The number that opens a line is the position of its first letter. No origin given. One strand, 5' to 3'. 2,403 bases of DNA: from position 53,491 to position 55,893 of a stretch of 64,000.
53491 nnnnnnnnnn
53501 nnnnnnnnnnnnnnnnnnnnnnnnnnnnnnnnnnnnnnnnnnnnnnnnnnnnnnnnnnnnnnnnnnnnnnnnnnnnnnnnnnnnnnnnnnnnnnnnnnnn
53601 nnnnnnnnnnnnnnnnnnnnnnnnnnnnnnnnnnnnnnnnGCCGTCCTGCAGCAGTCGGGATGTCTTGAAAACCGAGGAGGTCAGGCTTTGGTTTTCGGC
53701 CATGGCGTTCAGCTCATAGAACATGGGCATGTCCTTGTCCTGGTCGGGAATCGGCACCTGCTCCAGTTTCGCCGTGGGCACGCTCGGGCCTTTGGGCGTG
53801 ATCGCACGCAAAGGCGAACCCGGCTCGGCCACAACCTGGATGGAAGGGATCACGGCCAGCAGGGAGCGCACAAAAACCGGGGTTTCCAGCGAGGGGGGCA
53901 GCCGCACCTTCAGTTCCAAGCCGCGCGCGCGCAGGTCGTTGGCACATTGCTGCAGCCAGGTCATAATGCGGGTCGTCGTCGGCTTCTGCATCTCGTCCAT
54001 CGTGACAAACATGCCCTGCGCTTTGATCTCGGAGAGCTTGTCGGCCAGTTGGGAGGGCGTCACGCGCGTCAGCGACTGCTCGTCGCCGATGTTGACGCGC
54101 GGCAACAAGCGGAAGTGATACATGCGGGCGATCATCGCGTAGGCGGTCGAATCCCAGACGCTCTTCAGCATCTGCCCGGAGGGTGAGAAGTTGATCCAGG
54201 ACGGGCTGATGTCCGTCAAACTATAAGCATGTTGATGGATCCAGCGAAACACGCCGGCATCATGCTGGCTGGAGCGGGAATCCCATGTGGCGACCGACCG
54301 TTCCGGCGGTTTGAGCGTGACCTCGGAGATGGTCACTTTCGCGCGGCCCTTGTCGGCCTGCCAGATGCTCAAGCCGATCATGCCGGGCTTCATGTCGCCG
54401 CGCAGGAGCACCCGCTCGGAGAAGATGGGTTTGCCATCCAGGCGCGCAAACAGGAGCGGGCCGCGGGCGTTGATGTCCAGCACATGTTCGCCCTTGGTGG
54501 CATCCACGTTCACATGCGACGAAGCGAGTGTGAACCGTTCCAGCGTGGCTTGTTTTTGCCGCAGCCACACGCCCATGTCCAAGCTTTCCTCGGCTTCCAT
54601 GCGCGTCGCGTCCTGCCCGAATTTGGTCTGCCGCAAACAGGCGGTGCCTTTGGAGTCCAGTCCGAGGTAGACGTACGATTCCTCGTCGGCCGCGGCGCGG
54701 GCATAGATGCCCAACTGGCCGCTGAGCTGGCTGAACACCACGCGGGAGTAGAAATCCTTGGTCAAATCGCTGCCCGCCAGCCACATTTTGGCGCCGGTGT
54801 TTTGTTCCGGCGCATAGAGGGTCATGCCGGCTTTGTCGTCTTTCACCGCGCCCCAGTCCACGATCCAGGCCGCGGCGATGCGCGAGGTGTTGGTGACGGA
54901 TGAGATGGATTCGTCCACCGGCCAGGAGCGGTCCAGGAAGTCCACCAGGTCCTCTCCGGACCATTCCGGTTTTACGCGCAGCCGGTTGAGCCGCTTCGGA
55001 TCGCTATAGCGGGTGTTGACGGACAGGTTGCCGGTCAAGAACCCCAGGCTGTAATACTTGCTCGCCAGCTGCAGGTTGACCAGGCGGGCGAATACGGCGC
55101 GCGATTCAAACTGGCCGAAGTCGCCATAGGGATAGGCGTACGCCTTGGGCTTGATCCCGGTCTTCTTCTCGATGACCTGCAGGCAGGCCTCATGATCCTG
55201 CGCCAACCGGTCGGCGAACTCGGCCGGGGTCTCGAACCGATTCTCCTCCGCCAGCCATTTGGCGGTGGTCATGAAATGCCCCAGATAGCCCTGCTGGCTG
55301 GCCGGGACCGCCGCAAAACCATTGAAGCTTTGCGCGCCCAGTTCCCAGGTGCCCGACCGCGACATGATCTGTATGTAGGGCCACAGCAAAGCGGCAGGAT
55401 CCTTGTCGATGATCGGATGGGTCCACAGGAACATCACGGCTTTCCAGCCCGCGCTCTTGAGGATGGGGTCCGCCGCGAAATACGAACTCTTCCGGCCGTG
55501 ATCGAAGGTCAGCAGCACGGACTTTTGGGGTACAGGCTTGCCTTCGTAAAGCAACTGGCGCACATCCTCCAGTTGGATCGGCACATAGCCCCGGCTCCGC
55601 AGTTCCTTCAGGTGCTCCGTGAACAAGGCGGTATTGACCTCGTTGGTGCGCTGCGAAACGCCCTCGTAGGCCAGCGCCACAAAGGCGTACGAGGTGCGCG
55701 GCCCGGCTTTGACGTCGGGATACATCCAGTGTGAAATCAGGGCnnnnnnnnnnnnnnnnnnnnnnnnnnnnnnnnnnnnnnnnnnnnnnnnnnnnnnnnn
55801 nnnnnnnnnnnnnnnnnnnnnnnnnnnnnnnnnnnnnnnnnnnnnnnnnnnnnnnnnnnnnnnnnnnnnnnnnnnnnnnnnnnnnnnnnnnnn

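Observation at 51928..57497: Zinc-ribbon GT2 processive synthase translationally coupled to a roughly 1330-aa multidomain deacetylase/TPR protein: second half of the EPS machinery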

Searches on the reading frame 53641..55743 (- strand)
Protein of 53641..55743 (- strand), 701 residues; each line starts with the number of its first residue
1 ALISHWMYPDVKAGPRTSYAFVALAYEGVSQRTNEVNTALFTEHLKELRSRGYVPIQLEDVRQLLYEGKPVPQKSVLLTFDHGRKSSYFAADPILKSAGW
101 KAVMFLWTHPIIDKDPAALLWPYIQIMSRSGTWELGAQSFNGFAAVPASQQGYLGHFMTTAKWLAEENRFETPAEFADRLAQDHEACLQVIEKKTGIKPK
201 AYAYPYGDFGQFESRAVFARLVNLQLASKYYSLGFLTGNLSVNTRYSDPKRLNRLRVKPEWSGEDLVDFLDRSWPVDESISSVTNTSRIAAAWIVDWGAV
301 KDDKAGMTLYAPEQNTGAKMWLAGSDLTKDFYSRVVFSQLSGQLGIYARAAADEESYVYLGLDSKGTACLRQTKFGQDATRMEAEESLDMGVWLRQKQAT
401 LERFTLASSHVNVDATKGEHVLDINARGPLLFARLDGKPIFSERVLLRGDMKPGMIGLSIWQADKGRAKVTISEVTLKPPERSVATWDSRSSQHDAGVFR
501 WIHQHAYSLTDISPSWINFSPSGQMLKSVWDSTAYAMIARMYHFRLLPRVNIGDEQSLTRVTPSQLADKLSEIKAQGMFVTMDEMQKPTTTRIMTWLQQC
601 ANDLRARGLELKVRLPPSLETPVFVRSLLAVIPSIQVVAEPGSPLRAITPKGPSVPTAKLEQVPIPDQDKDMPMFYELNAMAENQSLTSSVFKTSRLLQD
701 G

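Call 37: predict_structure(alignment_id=A1)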
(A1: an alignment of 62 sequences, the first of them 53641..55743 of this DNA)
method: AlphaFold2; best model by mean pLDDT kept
length: 701 residues; sequences in the alignment: 62
mean_pLDDT: 86.1   pTM: 0.79
mean pLDDT of the five models: 86.1, 86.0, 84.8, 84.5, 84.2
residues with pLDDT >= 90: 441; 70-90: 165; 50-70: 57; < 50: 38
segments of 3 or more residues with pLDDT < 50: 279-283, 367-385, 678-687
pLDDT, mean of each block of 10 residues (from residue 1): 70 88 95 93 97 96 96 96 90 94 95 93 94 94 89 90 95 95 97 96 78 74 91 92 90 93 95 69 52 85 89 95 84 93 94 89 64 41 56 90 90 85 94 93 86 91 95 89 87 76 91 91 80 89 94 90 92 94 93 96 95 96 93 94 80 79 79 51 45 56 38
secondary structure, 60 per line:
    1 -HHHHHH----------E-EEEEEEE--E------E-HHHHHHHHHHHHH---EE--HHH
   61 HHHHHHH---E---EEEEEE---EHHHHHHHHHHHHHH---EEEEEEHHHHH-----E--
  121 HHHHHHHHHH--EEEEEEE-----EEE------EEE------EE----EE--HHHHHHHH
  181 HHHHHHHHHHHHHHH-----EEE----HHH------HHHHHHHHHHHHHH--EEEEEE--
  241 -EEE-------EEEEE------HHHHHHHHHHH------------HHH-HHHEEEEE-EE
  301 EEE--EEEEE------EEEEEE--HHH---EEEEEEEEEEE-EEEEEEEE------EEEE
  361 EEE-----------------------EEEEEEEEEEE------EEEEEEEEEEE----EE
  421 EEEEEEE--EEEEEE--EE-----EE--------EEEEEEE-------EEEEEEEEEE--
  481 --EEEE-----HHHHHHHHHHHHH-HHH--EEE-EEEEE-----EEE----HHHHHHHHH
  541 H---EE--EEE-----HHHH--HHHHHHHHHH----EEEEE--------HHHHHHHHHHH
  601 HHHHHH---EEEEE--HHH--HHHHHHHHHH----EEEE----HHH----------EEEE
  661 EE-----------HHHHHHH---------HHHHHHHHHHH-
elements in order (helices of 4 or more, strands of 3 or more residues): H2-7 E20-26 H38-50 H58-67 E75-80 H85-98 E102-107 H108-112 H121-130 E133-139 E145-147 E154-156 H173-195 E201-203 H217-230 E233-238 E242-244 E252-256 H263-273 E293-297 E299-303 E306-310 E317-322 E331-341 E343-350 E357-363 E387-397 E404-414 E419-427 E430-435 E455-461 E469-478 E483-486 H492-504 E511-513 E515-519 E525-527 H532-541 E549-551 H557-560 H563-572 E577-581 H590-606 E610-614 H622-631 E636-639 E657-662 H674-680 H690-700
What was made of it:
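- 54304..54876 (-): Beta-sandwich 1 (ConA-like / CBM66-like). AF2 model with pLDDT 86 (call 37).
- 53749..54297 (-): Alpha/beta domain 1 (about 185 aa, weak GH18-like). Model (call 37).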

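Call 41: fold_search(model_id=the predicted structure, library=pdb)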
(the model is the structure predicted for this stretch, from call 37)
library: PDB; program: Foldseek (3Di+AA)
matches with E <= 10: 1854; with E <= 0.001: 425
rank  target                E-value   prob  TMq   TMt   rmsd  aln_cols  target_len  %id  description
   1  4f9j_A                5.0e-17  1.00  0.32  0.37  17.9       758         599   11  Structure of Escherichia coli PgaB 42-655 in complex with iron (released 2012-07-25)
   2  4f9d_A                6.6e-17  1.00  0.31  0.37  17.8       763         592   11  Structure of Escherichia coli PgaB 42-655 in complex with nickel (released 2012-07-25)
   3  4u10_A                9.7e-17  1.00  0.32  0.80   3.1       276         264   22  Probing the structure and mechanism of de-N-acetylase from aggregatibacter actinomycetemcomitans (released 2015-01-14)
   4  4u10_B                9.7e-17  1.00  0.31  0.80   3.0       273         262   21  Probing the structure and mechanism of de-N-acetylase from aggregatibacter actinomycetemcomitans (released 2015-01-14)
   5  3vus_A                1.2e-15  1.00  0.30  0.76   4.0       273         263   22  Escherichia coli PgaB N-terminal domain (released 2012-11-14)
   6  3vus_B                1.3e-15  1.00  0.31  0.80   3.6       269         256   23  Escherichia coli PgaB N-terminal domain (released 2012-11-14)
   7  6dq3_A                5.2e-14  1.00  0.28  0.82   3.5       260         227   21  Streptococcus pyogenes deacetylase PplD in complex with acetate (released 2019-05-01)
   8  5bu6_A                5.8e-14  1.00  0.30  0.74   4.3       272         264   21  Structure of BpsB deaceylase domain from Bordetella bronchiseptica (released 2015-07-29)
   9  6dq3_B                9.0e-14  1.00  0.28  0.82   3.6       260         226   21  Streptococcus pyogenes deacetylase PplD in complex with acetate (released 2019-05-01)
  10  4hd5                  2.9e-11  1.00  0.25  0.54   5.1       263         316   17  Crystal Structure of BC0361, a polysaccharide deacetylase from Bacillus cereus (released 2012-10-10)
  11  4wcj                  8.8e-11  1.00  0.28  0.78   4.8       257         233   21  Structure of IcaB from Ammonifex degensii (released 2014-11-12)
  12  4b1m_C                2.8e-10  1.00  0.20  0.80   2.7       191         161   15  CARBOHYDRATE BINDING MODULE CBM66 FROM BACILLUS SUBTILIS (released 2012-12-12)
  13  4b1m_A                1.4e-09  1.00  0.20  0.78   2.7       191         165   15  CARBOHYDRATE BINDING MODULE CBM66 FROM BACILLUS SUBTILIS (released 2012-12-12)
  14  4azz_A                1.5e-09  1.00  0.20  0.79   2.6       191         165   15  Carbohydrate binding module CBM66 from Bacillus subtilis (released 2012-07-25)
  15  4b1l                  1.6e-09  1.00  0.20  0.79   2.7       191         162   15  CARBOHYDRATE BINDING MODULE CBM66 FROM BACILLUS SUBTILIS (released 2012-12-12)
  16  4b1m_B                8.5e-09  1.00  0.20  0.78   2.7       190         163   15  CARBOHYDRATE BINDING MODULE CBM66 FROM BACILLUS SUBTILIS (released 2012-12-12)
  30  4s3k                  3.5e-06  1.00  0.18  0.28   9.1       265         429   11  Crystal structure of the Bacillus megaterium QM B1551 spore cortex-lytic enzyme SleL (released 2015-08-19)
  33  4q6t                  6.0e-06  1.00  0.19  0.36   4.6       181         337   17  The crystal structure of a class V chitininase from Pseudomonas fluorescens Pf-5 (released 2014-05-07)
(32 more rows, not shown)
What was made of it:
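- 54916..55689 (-): PgaB-type (circularly permuted) CE4 fold, catalytically degenerate (TFDH at 55498-55509). Foldseek TM 0.8 to 4u10/3vus (call 41).
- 54304..54876 (-): Foldseek match to 4b1m, E 3e-10, TM 0.8 (call 41).
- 53749..54297 (-): Foldseek hits to 4s3k and 4q6t at about 4e-6 (call 41).
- On PgaB (giant protein): Foldseek TM 0.76-0.80 to 3vus and 4u10 (call 41).
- The CE4 fold is intact and confidently modelled (calls 37, 41).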

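Call 44: find_related_loci(query=A1, collection=genome_contigs, flank=10000)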
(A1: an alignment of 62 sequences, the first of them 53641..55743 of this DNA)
Query A1 (701 aa) in genome_contigs; peptide patterns used: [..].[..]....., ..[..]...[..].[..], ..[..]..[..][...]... (x = any residue, [..] = any of these).
252 stretches matched a pattern; 110 encode a relative of the query (tblastn E <= 1e-3); the best 80 are kept; 79 distinct loci.
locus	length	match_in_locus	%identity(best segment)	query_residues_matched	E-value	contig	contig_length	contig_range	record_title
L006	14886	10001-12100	78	1-701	0e+0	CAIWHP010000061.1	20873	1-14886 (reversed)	MAG: uncultured Lentisphaerae bacterium isolate Loclat_bin-07389 genome assembly, contig: bin-07389:061/280, whole genom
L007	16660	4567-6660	73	2-701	0e+0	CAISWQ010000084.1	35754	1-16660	MAG: uncultured Lentisphaerae bacterium isolate LaPlata-15m-a_bin-260 genome assembly, contig: bin-260:084/125, whole ge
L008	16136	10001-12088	61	2-701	0e+0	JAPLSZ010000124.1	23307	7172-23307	MAG: Kiritimatiellaeota bacterium isolate LacPavin_0419_WC90_MAG_64_8 LacPavin_0419_WC90_scaffold_1105854, whole genome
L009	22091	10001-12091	49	2-701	0e+0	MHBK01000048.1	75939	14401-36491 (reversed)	MAG: Lentisphaerae bacterium GWF2_57_35 gwf2_scaffold_444, whole genome shotgun sequence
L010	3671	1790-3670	52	2-629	0e+0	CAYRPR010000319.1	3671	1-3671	MAG TPA_asm: uncultured Verrucomicrobiota bacterium isolate SRP193661_co1_204 genome assembly, contig: NODE_26227_length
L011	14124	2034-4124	48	2-701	0e+0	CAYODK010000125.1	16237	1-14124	MAG TPA_asm: uncultured Verrucomicrobiota bacterium isolate binchicken_co22_230 genome assembly, contig: NODE_3774_lengt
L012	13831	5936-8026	48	2-701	0e+0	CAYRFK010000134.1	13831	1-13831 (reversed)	MAG TPA_asm: uncultured Verrucomicrobiota bacterium isolate SRP272421_co4_497 genome assembly, contig: NODE_12468_length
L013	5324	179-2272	48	2-701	0e+0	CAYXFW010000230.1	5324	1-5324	MAG TPA_asm: uncultured Verrucomicrobiota bacterium isolate SRP256446_co1_32 genome assembly, contig: NODE_11126_length_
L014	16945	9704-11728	47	2-684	0e+0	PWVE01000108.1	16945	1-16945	MAG: PVC group bacterium isolate CSSed11_284R1 CS-Sed11-C4116, whole genome shotgun sequence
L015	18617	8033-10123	47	2-701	0e+0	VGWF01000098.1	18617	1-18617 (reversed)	MAG: Lentisphaerae bacterium isolate K_DeepCast_100m_m2_028 K_DeepCast_100m_m2_028_Ga0194127_10003932, whole genome shot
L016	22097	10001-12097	45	2-701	0e+0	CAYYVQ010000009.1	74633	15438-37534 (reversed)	MAG TPA_asm: uncultured Victivallales bacterium isolate SRP252850_co1_79 genome assembly, contig: NODE_356_length_74633_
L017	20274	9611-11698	46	2-701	0e+0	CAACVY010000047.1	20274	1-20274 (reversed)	uncultured bacterium isolate Assembly_SCGC_AH-151-A22 genome assembly, contig: AH-151-A22_NODE_47, whole genome shotgun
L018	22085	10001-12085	45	2-701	0e+0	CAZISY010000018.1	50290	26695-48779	MAG TPA_asm: uncultured Verrucomicrobiota bacterium isolate SRP192927_co3_639 genome assembly, contig: NODE_1117_length_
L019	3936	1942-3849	47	2-638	0e+0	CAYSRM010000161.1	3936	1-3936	MAG TPA_asm: uncultured Victivallales bacterium isolate SRP332253_co1_72 genome assembly, contig: NODE_35149_length_3936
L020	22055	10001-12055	45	13-701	0e+0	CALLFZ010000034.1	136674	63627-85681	MAG: uncultured bacterium isolate R1_Bin_METABAT__158_1 genome assembly, contig: c_000000919817, whole genome shotgun se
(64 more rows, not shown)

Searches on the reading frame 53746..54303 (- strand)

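Call 52: search_protein_families(library=pfam, proteins=[window:53746-54303:-], max_evalue=10)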
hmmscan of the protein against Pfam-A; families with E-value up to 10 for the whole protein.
seq(186 aa): 1 family
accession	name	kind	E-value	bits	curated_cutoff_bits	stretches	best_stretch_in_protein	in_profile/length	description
PF14229.12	DUF4332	-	0.16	12.6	23.2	1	76-121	78-120/122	Domain of unknown function (DUF4332)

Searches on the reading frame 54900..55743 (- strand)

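Call 27: search_solved_structures(query=window:54900-55743:-, max_evalue=0.01, show_alignments=3)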
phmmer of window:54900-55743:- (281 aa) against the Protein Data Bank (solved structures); distinct sequences matched with E-value up to 0.01: 6.
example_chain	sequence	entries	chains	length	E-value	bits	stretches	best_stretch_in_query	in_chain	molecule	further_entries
3vus_A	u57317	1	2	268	5.2e-21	78.3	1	26-209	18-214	Poly-beta-1,6-N-acetyl-D-glucosamine N-deacetylase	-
4f9d_A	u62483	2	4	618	4.5e-20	75.2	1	26-209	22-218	Poly-beta-1,6-N-acetyl-D-glucosamine N-deacetylase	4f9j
5bu6_A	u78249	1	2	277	4.4e-15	58.9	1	36-212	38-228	BpsB (PgaB), Poly-beta-1,6-N-acetyl-D-glucosamine N-deacetylase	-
4u10_A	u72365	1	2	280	8.4e-13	51.4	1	36-212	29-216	Poly-beta-1,6-N-acetyl-D-glucosamine N-deacetylase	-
6dq3_A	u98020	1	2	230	7.3e-06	28.6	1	25-103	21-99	Polysaccharide deacetylase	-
4wcj_A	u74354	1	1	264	0.00066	22.2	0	5-140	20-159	Polysaccharide deacetylase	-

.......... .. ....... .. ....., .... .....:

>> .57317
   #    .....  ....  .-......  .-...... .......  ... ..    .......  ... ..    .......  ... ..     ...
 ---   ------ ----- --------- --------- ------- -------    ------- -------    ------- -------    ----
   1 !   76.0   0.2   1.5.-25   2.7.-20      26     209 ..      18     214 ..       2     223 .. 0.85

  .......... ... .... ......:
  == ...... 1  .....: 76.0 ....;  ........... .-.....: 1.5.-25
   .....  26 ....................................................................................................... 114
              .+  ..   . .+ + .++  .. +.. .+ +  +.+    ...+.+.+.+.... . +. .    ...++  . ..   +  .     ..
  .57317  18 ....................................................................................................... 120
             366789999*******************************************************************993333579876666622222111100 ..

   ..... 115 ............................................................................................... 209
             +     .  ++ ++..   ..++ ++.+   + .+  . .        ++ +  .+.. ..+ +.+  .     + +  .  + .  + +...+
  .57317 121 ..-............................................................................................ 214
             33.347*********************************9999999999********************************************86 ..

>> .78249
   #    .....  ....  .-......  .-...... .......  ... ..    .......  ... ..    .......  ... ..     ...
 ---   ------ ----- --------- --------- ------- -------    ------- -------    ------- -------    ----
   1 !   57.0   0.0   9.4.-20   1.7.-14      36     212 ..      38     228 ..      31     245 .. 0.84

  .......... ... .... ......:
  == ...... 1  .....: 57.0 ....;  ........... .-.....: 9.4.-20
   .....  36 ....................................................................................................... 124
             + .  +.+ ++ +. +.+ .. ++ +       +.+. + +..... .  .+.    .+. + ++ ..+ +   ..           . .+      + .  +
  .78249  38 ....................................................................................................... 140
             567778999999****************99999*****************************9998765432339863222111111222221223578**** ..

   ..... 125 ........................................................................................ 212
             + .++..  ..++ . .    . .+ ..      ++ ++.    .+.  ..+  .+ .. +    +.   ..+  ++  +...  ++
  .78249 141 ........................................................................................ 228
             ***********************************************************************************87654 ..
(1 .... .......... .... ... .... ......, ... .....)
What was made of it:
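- CE4 fold: calls 27, 41.
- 54916..55689 (-): PgaB 3vus E 5e-21 (call 27).
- On PgaB (giant protein): phmmer to 3vus E 5e-21 (call 27).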
